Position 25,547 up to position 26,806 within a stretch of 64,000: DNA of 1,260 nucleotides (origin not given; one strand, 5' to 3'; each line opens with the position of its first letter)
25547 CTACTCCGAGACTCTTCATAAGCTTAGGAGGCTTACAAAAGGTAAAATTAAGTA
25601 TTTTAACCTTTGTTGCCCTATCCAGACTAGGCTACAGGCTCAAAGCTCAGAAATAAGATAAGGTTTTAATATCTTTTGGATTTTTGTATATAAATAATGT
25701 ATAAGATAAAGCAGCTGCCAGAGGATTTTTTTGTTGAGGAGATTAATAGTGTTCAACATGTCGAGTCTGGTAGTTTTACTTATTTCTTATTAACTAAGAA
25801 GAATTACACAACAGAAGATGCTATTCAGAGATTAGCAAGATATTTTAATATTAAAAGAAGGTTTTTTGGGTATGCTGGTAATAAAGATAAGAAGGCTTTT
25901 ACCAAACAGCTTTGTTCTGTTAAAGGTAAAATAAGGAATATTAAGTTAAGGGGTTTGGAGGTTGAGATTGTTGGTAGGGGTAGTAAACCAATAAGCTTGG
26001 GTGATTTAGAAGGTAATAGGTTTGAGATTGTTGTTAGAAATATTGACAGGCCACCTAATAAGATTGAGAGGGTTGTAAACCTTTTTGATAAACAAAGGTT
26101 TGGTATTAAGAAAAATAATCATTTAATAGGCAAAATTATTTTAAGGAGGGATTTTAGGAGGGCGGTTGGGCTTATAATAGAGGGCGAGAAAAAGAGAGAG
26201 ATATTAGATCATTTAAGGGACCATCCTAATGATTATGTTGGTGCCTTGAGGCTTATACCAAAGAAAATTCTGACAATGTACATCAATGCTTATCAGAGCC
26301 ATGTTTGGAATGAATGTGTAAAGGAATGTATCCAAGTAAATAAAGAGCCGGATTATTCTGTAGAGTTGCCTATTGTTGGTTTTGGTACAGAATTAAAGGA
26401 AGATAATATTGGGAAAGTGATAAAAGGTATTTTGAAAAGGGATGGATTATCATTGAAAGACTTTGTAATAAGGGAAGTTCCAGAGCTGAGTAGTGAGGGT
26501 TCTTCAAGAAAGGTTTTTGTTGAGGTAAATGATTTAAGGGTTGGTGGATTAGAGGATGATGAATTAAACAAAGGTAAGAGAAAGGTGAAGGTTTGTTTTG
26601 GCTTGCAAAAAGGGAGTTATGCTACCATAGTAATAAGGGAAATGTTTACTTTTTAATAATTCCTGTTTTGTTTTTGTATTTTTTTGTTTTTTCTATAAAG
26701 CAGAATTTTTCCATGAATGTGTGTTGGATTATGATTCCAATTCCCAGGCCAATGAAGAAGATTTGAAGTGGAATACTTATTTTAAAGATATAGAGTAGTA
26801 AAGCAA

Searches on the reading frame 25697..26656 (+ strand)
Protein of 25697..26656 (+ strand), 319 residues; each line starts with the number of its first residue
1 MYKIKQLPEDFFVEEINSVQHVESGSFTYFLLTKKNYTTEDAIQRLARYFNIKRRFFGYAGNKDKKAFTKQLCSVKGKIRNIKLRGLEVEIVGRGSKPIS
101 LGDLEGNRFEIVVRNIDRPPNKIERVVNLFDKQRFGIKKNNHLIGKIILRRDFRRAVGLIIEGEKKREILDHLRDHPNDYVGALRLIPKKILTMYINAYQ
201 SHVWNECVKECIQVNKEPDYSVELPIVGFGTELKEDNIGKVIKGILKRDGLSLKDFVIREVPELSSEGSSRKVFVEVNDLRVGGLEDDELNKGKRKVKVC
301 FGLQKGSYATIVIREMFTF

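Call 13: search_protein_families(library=pfam, proteins=[window:25697-26656:+])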
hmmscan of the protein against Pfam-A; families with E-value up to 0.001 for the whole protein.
window:25697-26656:+ (319 aa): 1 family
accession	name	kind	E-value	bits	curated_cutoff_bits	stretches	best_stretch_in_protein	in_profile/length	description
PF01142.23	TruD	-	2.2e-76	257.8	27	3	3-162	17-198/412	tRNA pseudouridine synthase D (TruD)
